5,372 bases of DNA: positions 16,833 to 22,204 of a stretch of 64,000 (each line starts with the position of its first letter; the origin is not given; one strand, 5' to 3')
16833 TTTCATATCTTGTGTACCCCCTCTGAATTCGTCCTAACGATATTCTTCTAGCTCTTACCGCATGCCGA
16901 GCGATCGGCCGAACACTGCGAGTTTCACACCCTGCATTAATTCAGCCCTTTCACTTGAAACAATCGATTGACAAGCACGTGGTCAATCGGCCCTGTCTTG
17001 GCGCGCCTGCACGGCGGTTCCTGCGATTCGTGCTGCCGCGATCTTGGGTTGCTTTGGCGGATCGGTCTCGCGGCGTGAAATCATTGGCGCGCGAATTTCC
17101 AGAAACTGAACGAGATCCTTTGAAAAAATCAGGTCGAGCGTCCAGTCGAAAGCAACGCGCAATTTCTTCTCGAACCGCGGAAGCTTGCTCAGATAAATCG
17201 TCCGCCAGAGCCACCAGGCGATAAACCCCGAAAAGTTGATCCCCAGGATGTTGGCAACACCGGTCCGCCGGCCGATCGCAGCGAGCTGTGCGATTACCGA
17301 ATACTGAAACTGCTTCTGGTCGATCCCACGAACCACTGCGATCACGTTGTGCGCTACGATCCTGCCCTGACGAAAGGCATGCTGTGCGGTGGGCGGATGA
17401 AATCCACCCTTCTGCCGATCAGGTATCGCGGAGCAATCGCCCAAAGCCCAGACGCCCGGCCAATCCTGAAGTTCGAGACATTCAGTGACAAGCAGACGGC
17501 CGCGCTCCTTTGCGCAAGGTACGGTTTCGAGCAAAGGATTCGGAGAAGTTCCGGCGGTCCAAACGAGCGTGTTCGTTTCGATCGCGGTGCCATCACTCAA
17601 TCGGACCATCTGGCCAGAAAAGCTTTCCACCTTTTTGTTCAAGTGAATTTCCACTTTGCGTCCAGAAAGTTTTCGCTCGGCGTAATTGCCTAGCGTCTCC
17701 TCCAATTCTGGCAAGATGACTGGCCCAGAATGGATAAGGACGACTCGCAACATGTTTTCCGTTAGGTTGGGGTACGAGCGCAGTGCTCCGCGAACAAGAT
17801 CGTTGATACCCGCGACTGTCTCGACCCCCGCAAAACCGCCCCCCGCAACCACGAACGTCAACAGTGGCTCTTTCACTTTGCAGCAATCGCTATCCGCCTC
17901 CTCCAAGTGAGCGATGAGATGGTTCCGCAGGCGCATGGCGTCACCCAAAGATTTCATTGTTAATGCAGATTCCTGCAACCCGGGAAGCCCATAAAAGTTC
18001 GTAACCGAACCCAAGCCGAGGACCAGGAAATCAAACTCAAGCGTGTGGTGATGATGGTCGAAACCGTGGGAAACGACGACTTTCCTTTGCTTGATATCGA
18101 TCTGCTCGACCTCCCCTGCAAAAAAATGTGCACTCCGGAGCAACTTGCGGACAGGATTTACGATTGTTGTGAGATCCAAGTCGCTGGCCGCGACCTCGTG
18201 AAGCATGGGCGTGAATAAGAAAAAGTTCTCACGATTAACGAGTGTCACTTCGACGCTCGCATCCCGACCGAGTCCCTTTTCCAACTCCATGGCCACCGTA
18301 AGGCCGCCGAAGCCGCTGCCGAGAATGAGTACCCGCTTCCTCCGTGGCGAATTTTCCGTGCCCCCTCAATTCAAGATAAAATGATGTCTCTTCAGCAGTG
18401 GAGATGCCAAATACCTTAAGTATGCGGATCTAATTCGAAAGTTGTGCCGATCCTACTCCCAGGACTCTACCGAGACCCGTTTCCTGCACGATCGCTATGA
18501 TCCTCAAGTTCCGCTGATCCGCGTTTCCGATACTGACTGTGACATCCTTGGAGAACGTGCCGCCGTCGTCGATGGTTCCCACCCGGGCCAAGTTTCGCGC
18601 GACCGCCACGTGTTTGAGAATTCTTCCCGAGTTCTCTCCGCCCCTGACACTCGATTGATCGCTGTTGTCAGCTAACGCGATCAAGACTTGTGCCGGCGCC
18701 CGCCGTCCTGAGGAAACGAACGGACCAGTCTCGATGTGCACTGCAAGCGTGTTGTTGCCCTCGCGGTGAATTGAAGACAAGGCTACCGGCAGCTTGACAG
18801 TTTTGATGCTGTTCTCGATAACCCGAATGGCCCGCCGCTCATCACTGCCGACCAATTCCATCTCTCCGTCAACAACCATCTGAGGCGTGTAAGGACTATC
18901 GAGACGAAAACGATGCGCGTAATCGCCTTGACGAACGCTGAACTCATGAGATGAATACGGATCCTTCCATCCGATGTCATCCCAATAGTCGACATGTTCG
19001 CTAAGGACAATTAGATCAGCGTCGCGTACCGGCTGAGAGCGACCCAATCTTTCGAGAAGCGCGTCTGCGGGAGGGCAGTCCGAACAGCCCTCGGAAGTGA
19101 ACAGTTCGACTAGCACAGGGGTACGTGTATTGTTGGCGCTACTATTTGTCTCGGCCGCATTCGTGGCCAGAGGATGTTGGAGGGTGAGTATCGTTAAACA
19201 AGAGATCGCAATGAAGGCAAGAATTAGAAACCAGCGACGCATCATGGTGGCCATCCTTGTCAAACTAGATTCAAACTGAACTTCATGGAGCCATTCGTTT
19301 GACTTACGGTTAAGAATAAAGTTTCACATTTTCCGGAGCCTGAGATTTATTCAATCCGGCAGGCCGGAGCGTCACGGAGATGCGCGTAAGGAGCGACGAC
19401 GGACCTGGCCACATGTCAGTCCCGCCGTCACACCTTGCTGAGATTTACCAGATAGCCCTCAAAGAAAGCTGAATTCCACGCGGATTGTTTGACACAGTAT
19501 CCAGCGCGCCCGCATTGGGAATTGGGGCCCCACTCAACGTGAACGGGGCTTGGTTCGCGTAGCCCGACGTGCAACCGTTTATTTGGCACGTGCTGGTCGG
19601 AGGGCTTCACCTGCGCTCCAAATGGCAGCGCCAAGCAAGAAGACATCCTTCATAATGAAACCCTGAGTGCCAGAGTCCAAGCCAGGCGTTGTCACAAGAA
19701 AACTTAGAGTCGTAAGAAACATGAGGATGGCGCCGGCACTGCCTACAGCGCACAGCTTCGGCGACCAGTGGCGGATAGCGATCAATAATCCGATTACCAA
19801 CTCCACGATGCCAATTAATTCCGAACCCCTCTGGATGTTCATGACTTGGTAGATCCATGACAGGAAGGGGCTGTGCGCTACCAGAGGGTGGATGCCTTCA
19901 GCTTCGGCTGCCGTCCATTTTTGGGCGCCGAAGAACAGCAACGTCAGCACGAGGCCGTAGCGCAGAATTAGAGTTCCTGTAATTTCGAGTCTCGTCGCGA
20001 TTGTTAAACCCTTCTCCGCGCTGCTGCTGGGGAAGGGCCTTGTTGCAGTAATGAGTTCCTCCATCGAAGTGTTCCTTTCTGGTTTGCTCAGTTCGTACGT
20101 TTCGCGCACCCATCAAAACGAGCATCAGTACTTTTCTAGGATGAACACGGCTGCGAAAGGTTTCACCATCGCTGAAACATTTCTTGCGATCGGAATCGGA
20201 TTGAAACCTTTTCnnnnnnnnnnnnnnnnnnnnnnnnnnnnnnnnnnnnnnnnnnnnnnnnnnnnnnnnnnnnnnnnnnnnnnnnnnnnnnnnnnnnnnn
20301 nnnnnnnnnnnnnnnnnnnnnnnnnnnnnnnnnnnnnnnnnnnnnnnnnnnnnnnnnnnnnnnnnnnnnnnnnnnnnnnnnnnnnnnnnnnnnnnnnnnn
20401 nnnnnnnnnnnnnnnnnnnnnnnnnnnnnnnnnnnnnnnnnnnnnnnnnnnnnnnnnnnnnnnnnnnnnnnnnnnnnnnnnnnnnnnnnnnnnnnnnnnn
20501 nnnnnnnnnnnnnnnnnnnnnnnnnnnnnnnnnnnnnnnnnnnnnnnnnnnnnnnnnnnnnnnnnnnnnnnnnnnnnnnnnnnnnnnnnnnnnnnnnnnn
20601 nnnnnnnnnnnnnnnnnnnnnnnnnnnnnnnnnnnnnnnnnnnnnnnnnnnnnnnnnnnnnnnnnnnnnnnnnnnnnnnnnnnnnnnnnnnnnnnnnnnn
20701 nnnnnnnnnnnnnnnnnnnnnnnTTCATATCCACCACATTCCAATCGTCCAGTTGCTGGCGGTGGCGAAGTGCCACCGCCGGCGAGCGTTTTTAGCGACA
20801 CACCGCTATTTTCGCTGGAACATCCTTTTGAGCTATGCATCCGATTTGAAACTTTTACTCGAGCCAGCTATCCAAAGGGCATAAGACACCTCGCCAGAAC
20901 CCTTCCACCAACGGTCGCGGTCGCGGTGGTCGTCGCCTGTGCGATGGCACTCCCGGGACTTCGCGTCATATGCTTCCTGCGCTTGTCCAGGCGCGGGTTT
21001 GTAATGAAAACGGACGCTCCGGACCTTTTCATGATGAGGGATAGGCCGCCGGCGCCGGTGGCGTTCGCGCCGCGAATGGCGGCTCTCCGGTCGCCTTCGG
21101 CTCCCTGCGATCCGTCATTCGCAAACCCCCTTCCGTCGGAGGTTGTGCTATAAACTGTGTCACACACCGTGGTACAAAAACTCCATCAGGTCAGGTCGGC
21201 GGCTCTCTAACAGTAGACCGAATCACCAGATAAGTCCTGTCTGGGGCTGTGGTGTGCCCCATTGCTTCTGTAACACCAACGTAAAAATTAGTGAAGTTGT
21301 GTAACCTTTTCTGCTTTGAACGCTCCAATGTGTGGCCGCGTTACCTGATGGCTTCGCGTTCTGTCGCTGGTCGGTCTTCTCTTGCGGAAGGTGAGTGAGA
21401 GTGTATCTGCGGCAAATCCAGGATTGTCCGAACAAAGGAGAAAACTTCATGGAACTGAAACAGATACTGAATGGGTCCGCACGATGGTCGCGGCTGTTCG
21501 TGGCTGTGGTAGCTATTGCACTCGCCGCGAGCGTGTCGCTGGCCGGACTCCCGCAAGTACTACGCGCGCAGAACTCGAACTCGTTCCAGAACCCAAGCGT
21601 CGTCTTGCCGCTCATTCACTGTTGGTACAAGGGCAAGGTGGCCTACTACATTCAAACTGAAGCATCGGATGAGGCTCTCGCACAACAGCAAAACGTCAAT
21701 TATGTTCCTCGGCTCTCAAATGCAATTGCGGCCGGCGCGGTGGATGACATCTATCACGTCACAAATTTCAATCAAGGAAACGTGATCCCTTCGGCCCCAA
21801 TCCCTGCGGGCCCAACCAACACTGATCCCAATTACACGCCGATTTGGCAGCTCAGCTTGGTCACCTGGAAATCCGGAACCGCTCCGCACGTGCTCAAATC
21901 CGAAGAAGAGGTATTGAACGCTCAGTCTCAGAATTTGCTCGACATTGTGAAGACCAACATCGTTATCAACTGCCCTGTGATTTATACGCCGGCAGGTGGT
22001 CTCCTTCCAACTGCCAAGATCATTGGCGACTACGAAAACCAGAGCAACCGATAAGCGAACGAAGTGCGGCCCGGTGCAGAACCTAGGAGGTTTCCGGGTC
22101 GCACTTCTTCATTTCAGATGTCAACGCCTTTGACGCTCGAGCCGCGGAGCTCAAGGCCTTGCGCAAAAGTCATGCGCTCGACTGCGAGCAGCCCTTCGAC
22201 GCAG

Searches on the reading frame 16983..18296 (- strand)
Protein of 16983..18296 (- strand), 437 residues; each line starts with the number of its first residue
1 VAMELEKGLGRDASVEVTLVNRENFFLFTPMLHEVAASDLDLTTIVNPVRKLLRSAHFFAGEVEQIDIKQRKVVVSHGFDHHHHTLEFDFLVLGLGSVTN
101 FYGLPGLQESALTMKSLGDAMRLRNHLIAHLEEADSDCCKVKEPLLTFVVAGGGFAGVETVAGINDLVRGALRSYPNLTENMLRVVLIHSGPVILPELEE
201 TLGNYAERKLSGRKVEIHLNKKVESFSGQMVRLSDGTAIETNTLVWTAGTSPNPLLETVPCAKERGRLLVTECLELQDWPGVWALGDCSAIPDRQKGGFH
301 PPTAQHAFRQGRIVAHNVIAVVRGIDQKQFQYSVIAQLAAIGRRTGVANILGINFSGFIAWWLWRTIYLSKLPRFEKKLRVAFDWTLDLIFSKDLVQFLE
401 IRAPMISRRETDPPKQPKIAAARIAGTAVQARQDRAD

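Call 11: search_protein_families(library=pfam, proteins=[window:16983-18296:-], max_evalue=0.001)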
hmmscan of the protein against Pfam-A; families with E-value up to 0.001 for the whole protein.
window:16983-18296:- (437 aa): 3 families
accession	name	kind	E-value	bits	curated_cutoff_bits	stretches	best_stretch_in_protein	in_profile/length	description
PF07992.20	Pyr_redox_2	-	3.8e-34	118.9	26.1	1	9-311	19-291/291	Pyridine nucleotide-disulphide oxidoreductase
PF22366.1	NDH2_C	-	1.6e-09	38.2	27.7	1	338-394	5-62/62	NDH2 C-terminal domain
PF00070.33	Pyr_redox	-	3.5e-06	27.9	22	1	148-229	2-69/82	Pyridine nucleotide-disulphide oxidoreductase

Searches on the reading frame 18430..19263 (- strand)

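Call 11: search_protein_families(library=pfam, proteins=[window:18430-19263:-], max_evalue=0.001)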
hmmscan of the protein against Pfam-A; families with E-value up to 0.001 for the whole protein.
window:18430-19263:- (277 aa): 1 family
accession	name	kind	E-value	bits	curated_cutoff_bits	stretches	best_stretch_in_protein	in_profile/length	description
PF06764.17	DUF1223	-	2.3e-55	188.2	30.7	1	51-260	1-202/202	Protein of unknown function (DUF1223)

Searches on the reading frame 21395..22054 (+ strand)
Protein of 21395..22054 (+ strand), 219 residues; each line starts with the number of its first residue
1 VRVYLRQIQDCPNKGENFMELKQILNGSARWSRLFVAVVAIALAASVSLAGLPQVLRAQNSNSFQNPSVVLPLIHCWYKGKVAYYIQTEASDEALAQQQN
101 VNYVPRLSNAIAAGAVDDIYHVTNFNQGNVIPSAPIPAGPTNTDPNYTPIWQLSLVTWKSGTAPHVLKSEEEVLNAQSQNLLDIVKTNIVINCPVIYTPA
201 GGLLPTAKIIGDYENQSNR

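Call 10: search_protein_families(library=pfam, proteins=[window:21395-22054:+], max_evalue=0.001)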
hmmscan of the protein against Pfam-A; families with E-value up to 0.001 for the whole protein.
window:21395-22054:+ (219 aa): 1 family
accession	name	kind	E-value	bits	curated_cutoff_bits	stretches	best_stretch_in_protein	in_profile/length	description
PF24298.1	DUF7482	-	8.8e-19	68.6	27.5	1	80-203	2-118/257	Domain of unknown function (DUF7482)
